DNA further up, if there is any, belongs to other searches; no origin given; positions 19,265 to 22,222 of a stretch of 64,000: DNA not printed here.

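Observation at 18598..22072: Single-polypeptide decarboxylase-agmatine deiminase fusion coupled to aguB: a two-gene arginine-to-putrescine route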

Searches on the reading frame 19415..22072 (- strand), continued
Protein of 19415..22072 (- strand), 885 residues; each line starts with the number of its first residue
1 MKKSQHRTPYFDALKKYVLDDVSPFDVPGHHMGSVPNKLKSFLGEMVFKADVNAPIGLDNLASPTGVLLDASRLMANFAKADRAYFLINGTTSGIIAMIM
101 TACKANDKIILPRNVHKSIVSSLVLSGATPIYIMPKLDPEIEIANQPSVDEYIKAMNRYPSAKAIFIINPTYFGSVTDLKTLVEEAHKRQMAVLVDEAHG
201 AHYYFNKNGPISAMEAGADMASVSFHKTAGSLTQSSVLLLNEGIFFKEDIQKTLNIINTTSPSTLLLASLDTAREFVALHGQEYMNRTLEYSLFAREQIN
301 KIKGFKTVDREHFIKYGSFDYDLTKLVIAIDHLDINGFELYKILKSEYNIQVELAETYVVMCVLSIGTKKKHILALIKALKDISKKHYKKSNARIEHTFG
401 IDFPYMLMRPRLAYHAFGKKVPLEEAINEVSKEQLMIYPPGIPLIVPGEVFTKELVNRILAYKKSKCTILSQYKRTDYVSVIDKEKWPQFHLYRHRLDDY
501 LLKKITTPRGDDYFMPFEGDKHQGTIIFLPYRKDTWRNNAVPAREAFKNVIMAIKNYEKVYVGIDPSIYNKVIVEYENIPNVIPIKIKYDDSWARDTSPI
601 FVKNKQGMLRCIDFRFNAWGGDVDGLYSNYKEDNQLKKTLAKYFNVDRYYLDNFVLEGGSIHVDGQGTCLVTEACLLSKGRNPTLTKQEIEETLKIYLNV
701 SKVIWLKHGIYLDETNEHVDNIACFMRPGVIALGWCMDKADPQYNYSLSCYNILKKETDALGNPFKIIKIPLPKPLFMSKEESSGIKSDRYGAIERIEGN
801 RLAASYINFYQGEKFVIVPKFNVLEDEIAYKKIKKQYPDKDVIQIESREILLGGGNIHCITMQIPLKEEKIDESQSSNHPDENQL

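Call 24: search_protein_families(library=pfam, proteins=[P0121, P0122, P0194, P0237, P0171, P0145, P0149, P0140, P0156, P0268], max_evalue=0.00001)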
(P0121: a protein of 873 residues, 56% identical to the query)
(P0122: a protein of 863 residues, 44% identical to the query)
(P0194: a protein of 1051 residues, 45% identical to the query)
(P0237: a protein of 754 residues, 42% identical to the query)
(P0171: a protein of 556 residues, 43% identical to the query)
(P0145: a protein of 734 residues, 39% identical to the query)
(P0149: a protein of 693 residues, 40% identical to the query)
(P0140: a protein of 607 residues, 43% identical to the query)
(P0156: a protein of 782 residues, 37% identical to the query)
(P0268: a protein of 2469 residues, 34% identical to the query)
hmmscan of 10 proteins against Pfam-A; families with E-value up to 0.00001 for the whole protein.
P0121 (873 aa): 6 families
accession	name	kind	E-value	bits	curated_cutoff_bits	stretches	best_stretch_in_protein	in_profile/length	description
PF04371.20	PAD_porph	-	9.9e-98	327.7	25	1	518-869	2-321/321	Porphyromonas-type peptidyl-arginine deiminase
PF01276.26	OKR_DC_1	-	2.6e-68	231.1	27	1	11-370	1-412/417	Orn/Lys/Arg decarboxylase, major domain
PF01041.23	DegT_DnrJ_EryC1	-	1.2e-10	41.6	19.8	1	75-231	30-173/360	DegT/DnrJ/EryC1/StrS aminotransferase family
PF00155.27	Aminotran_1_2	-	8.8e-09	35.4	19.7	1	69-311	42-298/361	Aminotransferase class I and II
PF01212.27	Beta_elim_lyase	-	2.9e-06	27.2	27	1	70-286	33-229/288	Beta-eliminating lyase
PF03711.20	OKR_DC_1_C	-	5.2e-06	27.2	24.2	0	422-456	64-98/132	Orn/Lys/Arg decarboxylase, C-terminal domain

P0122 (863 aa): 6 families
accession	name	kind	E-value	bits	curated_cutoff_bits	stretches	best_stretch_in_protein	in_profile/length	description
PF01276.26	OKR_DC_1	-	8e-69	232.8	27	1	20-336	1-342/417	Orn/Lys/Arg decarboxylase, major domain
PF01041.23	DegT_DnrJ_EryC1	-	4.5e-10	39.7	19.8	1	89-240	35-173/360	DegT/DnrJ/EryC1/StrS aminotransferase family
PF00155.27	Aminotran_1_2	-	9.2e-10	38.7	19.7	1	85-217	53-194/361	Aminotransferase class I and II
PF03711.20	OKR_DC_1_C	-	7.5e-07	29.9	24.2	1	417-466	46-99/132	Orn/Lys/Arg decarboxylase, C-terminal domain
PF04371.20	PAD_porph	-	9.4e-07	28.8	25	1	554-835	30-299/321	Porphyromonas-type peptidyl-arginine deiminase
PF00266.25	Aminotran_5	-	3.6e-06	26.7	21.5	0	94-243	62-205/371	Aminotransferase class-V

P0194 (1051 aa): 3 families
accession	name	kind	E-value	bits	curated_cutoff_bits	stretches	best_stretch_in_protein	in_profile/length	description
PF04371.20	PAD_porph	-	6.3e-103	344.8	25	1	705-1050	3-319/321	Porphyromonas-type peptidyl-arginine deiminase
PF02784.22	Orn_Arg_deC_N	-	4.6e-16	59.4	23.4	1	65-302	16-247/247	Pyridoxal-dependent decarboxylase, pyridoxal binding domain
PF00278.28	Orn_DAP_Arg_deC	-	9.1e-07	29.5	23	1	303-394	6-91/95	Pyridoxal-dependent decarboxylase, C-terminal sheet domain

P0237 (754 aa): 1 family
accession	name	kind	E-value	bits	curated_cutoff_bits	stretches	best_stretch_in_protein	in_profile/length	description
PF04371.20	PAD_porph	-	1.8e-111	372.8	25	1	411-747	1-321/321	Porphyromonas-type peptidyl-arginine deiminase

P0171 (556 aa): 2 families
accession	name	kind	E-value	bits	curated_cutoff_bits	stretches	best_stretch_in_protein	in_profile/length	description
PF04371.20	PAD_porph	-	1.9e-120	402.4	25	1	192-549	1-321/321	Porphyromonas-type peptidyl-arginine deiminase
PF01812.26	5-FTHF_cyc-lig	-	1.1e-32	113.9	27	1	3-183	1-186/186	5-formyltetrahydrofolate cyclo-ligase family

P0145 (734 aa): 6 families
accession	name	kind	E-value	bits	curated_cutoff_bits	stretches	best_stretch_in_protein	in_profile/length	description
PF01276.26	OKR_DC_1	-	2.2e-74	251.1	27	1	251-610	1-411/417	Orn/Lys/Arg decarboxylase, major domain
PF01234.23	NNMT_PNMT_TEMT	-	3.7e-45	154.6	25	1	6-241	11-260/261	NNMT/PNMT/TEMT family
PF03711.20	OKR_DC_1_C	-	1.9e-11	44.8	24.2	1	641-713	40-117/132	Orn/Lys/Arg decarboxylase, C-terminal domain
PF00155.27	Aminotran_1_2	-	2e-11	44.1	19.7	1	305-554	38-301/361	Aminotransferase class I and II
PF00266.25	Aminotran_5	-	1.2e-08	34.8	21.5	1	309-473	43-204/371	Aminotransferase class-V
PF01041.23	DegT_DnrJ_EryC1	-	4.1e-07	30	19.8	1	322-450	37-156/360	DegT/DnrJ/EryC1/StrS aminotransferase family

P0149 (693 aa): 5 families
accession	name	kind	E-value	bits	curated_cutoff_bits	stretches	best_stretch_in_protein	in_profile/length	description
PF01276.26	OKR_DC_1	-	3.1e-75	253.9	27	1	221-580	2-414/417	Orn/Lys/Arg decarboxylase, major domain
PF01041.23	DegT_DnrJ_EryC1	-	4.5e-12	46.3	19.8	1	281-415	27-152/360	DegT/DnrJ/EryC1/StrS aminotransferase family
PF00155.27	Aminotran_1_2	-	4.7e-10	39.6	19.7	1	273-419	37-196/361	Aminotransferase class I and II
PF03711.20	OKR_DC_1_C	-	1.2e-07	32.6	24.2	1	616-677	48-116/132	Orn/Lys/Arg decarboxylase, C-terminal domain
PF00266.25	Aminotran_5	-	8.1e-07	28.8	21.5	1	280-442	45-204/371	Aminotransferase class-V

P0140 (607 aa): 6 families
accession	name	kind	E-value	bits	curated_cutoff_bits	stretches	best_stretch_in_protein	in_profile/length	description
PF01276.26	OKR_DC_1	-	6.5e-73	246.3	27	1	133-447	2-342/417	Orn/Lys/Arg decarboxylase, major domain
PF01041.23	DegT_DnrJ_EryC1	-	8.3e-12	45.4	19.8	1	203-351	37-172/360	DegT/DnrJ/EryC1/StrS aminotransferase family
PF03711.20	OKR_DC_1_C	-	2.6e-10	41.1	24.2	1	519-587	41-114/132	Orn/Lys/Arg decarboxylase, C-terminal domain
PF00155.27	Aminotran_1_2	-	2.2e-09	37.4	19.7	1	200-331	52-195/361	Aminotransferase class I and II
PF01212.27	Beta_elim_lyase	-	3.5e-08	33.5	27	1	195-427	37-228/288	Beta-eliminating lyase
PF00266.25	Aminotran_5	-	3.6e-06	26.6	21.5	0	203-354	56-204/371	Aminotransferase class-V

P0156 (782 aa): 7 families
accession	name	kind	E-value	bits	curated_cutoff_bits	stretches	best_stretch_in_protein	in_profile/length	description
PF01276.26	OKR_DC_1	-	3.4e-93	313.1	27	1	9-373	1-415/417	Orn/Lys/Arg decarboxylase, major domain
PF00491.26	Arginase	-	3.2e-61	207.7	22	1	503-775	4-274/280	Arginase family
PF00155.27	Aminotran_1_2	-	7.8e-12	45.5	19.7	1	71-314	44-301/361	Aminotransferase class I and II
PF03711.20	OKR_DC_1_C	-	5.2e-11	43.4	24.2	1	407-476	44-120/132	Orn/Lys/Arg decarboxylase, C-terminal domain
PF05889.19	SepSecS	-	1.4e-08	34.3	21.1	1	81-204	68-196/389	O-phosphoseryl-tRNA(Sec) selenium transferase, SepSecS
PF01041.23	DegT_DnrJ_EryC1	-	1.5e-08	34.7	19.8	1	79-209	34-155/360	DegT/DnrJ/EryC1/StrS aminotransferase family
PF00266.25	Aminotran_5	-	1.4e-06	28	21.5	1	71-234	45-205/371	Aminotransferase class-V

P0268 (2469 aa): 6 families
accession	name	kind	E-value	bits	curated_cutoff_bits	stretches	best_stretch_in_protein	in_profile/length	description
PF01276.26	OKR_DC_1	-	2.8e-68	231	27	1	133-492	1-412/417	Orn/Lys/Arg decarboxylase, major domain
PF00155.27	Aminotran_1_2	-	2.1e-11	44.1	19.7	1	195-354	46-221/361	Aminotransferase class I and II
PF03711.20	OKR_DC_1_C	-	3e-11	44.2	24.2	1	528-590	45-111/132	Orn/Lys/Arg decarboxylase, C-terminal domain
PF01212.27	Beta_elim_lyase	-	3.1e-08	33.7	27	1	195-363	36-209/288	Beta-eliminating lyase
PF00266.25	Aminotran_5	-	1e-07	31.7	21.5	1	195-355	47-204/371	Aminotransferase class-V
PF01041.23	DegT_DnrJ_EryC1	-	5.6e-07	29.5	19.8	1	197-332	30-156/360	DegT/DnrJ/EryC1/StrS aminotransferase family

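Call 26: find_encoding_contigs(protein=P0122, flank=8000, max_places=4)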
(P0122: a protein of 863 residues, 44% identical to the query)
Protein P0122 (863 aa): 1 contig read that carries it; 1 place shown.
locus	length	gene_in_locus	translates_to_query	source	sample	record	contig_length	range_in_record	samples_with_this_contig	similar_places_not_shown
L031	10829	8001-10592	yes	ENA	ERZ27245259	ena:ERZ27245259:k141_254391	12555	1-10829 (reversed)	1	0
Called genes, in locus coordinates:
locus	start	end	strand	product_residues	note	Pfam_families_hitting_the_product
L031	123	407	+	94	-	PF01250:Ribosomal_S6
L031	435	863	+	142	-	PF00436:SSB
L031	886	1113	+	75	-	PF01084:Ribosomal_S18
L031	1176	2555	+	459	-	PF01336:tRNA_anti-codon, PF00152:tRNA-synt_2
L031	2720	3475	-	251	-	-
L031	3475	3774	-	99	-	-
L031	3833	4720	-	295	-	-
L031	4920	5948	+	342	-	PF00561:Abhydrolase_1, PF12146:Hydrolase_4, PF12697:Abhydrolase_6 (weak)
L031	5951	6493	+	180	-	-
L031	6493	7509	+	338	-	PF01501:Glyco_transf_8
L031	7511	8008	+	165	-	-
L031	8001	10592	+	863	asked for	PF01276:OKR_DC_1, PF00155:Aminotran_1_2, PF00266:Aminotran_5 (faint), PF01053:Cys_Met_Meta_PP (weak), PF01041:DegT_DnrJ_EryC1, PF03711:OKR_DC_1_C (weak), PF04371:PAD_porph (weak)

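Call 28: find_encoding_contigs(protein=P0125, flank=6000, max_places=3)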
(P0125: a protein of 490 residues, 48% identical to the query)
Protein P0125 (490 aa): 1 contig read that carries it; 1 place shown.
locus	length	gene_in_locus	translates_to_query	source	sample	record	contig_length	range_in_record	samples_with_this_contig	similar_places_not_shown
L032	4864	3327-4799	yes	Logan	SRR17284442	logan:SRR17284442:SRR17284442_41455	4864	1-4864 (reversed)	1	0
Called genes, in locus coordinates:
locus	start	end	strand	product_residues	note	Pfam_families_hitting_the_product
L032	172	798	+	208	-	-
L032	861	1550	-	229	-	PF01048:PNP_UDP_1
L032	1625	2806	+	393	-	PF03486:HI0933_like, PF22780:HI0933_like_1st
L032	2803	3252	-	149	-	PF00149:Metallophos (faint), PF12850:Metallophos_2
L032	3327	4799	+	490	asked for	PF01276:OKR_DC_1, PF00155:Aminotran_1_2, PF00266:Aminotran_5 (faint), PF01041:DegT_DnrJ_EryC1, PF03711:OKR_DC_1_C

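Call 29: find_encoding_contigs(protein=P0128, flank=6000, max_places=3)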
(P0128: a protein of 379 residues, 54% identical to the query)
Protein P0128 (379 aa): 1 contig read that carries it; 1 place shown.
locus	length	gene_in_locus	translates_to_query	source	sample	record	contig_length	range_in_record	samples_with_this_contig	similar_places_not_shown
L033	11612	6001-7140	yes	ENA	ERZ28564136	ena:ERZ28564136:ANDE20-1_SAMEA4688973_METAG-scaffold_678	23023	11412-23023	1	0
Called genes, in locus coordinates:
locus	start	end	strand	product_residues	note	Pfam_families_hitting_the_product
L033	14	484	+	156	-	-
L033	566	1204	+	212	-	PF01712:dNK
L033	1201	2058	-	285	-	-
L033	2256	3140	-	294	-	PF01116:F_bP_aldolase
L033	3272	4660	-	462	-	PF00485:PRK (faint)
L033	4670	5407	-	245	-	PF02674:Colicin_V (weak)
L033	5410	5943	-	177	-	PF01965:DJ-1_PfpI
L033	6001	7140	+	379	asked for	PF04371:PAD_porph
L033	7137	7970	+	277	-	PF00795:CN_hydrolase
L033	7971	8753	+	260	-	PF03372:Exo_endo_phos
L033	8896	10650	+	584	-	PF00753:Lactamase_B, PF12706:Lactamase_B_2 (weak), PF22505:RNase_J_b_CASP, PF17770:RNase_J_C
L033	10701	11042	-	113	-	-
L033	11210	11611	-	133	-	?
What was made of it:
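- The closest free-standing AIH (P0128, 54% identity) sits in an aguA-aguB pair (call 29).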

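Call 30: find_encoding_contigs(protein=P0194, flank=6000, max_places=3)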
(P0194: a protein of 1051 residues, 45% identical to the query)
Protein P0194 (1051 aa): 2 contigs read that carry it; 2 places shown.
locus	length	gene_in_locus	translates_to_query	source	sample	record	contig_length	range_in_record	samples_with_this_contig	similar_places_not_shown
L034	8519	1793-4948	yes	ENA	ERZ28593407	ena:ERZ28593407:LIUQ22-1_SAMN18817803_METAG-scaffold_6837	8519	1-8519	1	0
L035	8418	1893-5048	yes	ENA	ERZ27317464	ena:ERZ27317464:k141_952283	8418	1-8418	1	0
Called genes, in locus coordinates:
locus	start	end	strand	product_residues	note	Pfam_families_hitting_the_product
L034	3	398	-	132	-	?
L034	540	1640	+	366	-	-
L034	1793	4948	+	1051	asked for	PF00278:Orn_DAP_Arg_deC (weak), PF02784:Orn_Arg_deC_N, PF04371:PAD_porph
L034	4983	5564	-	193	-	PF00583:Acetyltransf_1, PF13673:Acetyltransf_10 (weak), PF13508:Acetyltransf_7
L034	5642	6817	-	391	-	PF01996:F420_ligase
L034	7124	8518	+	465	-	?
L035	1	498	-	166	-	?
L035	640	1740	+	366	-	-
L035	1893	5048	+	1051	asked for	PF00278:Orn_DAP_Arg_deC (weak), PF02784:Orn_Arg_deC_N, PF04371:PAD_porph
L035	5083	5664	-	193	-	PF00583:Acetyltransf_1, PF13673:Acetyltransf_10 (weak), PF13508:Acetyltransf_7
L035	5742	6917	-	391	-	PF01996:F420_ligase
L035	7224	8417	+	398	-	?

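Call 40: find_homologous_proteins(query=P0122, max_evalue=1e-10)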
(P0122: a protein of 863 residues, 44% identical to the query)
Query P0122 (863 aa): 7896 proteins with E <= 1e-10 among 8000 candidates; the best 120 are listed.
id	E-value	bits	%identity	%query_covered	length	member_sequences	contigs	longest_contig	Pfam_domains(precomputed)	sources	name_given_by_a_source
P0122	0.0e+0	1945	100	100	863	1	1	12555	PF00155.28,PF00266.26,PF03711.21,PF04371.21,PF01053.27,PF01041.24,PF01276.27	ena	-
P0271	0.0e+0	1502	75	99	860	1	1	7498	PF00155.28,PF03711.21,PF04371.21,PF01041.24,PF01276.27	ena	-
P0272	0.0e+0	1365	69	99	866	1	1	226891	PF00155.28,PF03711.21,PF04371.21,PF01041.24,PF01276.27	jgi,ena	-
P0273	0.0e+0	1247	64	98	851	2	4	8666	PF00155.28,PF00266.26,PF03711.21,PF04371.21,PF01212.28,PF01041.24,PF01276.27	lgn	-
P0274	1.2e-230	786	51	84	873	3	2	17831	PF00155.28,PF00266.26,PF03711.21,PF04371.21,PF01053.27,PF01041.24,PF01276.27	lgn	-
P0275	1.0e-228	779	48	92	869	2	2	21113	PF00155.28,PF00266.26,PF03711.21,PF04371.21,PF01053.27,PF01041.24,PF01276.27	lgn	-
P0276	3.0e-225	768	45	98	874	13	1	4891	PF00155.28,PF03711.21,PF04371.21,PF01053.27,PF01041.24,PF01276.27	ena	-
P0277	3.9e-225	768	45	98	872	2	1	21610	PF00155.28,PF03711.21,PF04371.21,PF01053.27,PF01041.24,PF01276.27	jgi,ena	-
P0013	1.4e-223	762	44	97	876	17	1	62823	PF00155.28,PF00266.26,PF03711.21,PF04371.21,PF01041.24,PF01276.27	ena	-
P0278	1.6e-223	762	45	98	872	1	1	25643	PF00155.28,PF03711.21,PF04371.21,PF01053.27,PF01041.24,PF01276.27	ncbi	-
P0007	2.9e-223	761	45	98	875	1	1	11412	PF00155.28,PF00266.26,PF03711.21,PF04371.21,PF01041.24,PF01276.27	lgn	-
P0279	3.2e-223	761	47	92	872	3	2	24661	PF00155.28,PF00266.26,PF03711.21,PF04371.21,PF01212.28,PF01053.27,PF01041.24,PF01276.27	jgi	-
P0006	6.3e-223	760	45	92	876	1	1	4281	PF00155.28,PF00266.26,PF03711.21,PF04371.21,PF01041.24,PF01276.27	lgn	-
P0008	8.5e-223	760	45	98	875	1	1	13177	PF00155.28,PF00266.26,PF03711.21,PF04371.21,PF01041.24,PF01276.27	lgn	-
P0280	1.1e-222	759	45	97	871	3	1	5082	PF00155.28,PF03711.21,PF04371.21,PF01053.27,PF01041.24,PF01276.27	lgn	-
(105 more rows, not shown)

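Call 41: find_encoding_contigs(protein=P0272, flank=10000, max_places=2)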
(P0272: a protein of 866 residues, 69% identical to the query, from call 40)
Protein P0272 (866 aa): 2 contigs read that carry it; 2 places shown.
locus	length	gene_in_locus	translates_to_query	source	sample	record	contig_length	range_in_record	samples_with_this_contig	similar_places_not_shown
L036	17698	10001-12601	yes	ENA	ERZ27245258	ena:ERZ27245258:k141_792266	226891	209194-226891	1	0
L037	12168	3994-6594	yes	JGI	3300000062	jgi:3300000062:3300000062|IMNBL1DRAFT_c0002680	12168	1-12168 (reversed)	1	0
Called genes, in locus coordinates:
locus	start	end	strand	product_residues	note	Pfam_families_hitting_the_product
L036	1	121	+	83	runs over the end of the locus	-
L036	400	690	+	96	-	PF01250:Ribosomal_S6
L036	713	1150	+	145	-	PF00436:SSB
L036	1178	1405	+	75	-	PF01084:Ribosomal_S18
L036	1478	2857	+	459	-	PF01336:tRNA_anti-codon, PF00152:tRNA-synt_2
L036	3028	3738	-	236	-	-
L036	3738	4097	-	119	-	-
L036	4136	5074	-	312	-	-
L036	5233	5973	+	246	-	PF00005:ABC_tran, PF13304:AAA_21 (weak)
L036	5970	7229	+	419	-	PF01061:ABC2_membrane (faint), PF12679:ABC2_membrane_2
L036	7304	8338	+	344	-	PF00561:Abhydrolase_1, PF12146:Hydrolase_4, PF12697:Abhydrolase_6 (faint)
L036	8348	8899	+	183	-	-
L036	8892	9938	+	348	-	PF01501:Glyco_transf_8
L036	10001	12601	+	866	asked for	PF01276:OKR_DC_1, PF00155:Aminotran_1_2, PF01041:DegT_DnrJ_EryC1, PF03711:OKR_DC_1_C (weak), PF04371:PAD_porph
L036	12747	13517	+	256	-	PF07022:Phage_CI_repr, PF08279:HTH_11 (faint), PF12844:HTH_19, PF13443:HTH_26 (weak), PF13560:HTH_31, PF01381:HTH_3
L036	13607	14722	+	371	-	-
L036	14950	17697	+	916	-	?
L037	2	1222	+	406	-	?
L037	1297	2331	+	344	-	PF00561:Abhydrolase_1, PF12146:Hydrolase_4, PF12697:Abhydrolase_6 (faint)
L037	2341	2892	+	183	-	-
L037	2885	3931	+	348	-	PF01501:Glyco_transf_8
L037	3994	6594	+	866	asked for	PF01276:OKR_DC_1, PF00155:Aminotran_1_2, PF01041:DegT_DnrJ_EryC1, PF03711:OKR_DC_1_C (weak), PF04371:PAD_porph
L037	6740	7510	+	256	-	PF07022:Phage_CI_repr, PF08279:HTH_11 (faint), PF12844:HTH_19, PF13443:HTH_26 (weak), PF13560:HTH_31, PF01381:HTH_3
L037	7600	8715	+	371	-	-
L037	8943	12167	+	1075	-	?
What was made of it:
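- The dead-AIH lineage keeps its decarboxylase without aguB, at least in L036 and L037, so the decarboxylase can be useful on its own (call 41).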
